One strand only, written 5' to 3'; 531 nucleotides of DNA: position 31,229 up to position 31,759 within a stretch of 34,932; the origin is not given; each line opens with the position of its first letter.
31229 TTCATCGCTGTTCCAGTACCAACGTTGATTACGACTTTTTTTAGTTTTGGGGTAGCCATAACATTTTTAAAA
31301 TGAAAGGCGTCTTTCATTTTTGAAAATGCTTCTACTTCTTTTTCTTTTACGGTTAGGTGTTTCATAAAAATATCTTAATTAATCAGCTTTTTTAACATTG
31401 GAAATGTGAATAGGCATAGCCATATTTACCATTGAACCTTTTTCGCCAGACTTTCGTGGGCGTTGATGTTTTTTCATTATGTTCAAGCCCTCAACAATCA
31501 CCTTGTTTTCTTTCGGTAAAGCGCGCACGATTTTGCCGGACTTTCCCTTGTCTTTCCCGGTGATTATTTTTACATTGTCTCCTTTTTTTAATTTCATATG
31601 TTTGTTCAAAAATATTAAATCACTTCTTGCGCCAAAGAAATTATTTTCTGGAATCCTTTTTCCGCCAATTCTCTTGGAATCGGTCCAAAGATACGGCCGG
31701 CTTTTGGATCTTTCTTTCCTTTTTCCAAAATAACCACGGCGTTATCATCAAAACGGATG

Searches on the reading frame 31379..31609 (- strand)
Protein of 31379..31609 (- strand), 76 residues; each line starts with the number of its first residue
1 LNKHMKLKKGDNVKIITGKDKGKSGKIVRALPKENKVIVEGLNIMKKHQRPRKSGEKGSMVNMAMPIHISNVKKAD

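Call 23: find_encoding_contigs(protein=window:31379-31609:-, flank=3000, max_places=10)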
Protein window:31379-31609:- (76 aa): no gene with exactly this product is on record in the collection.
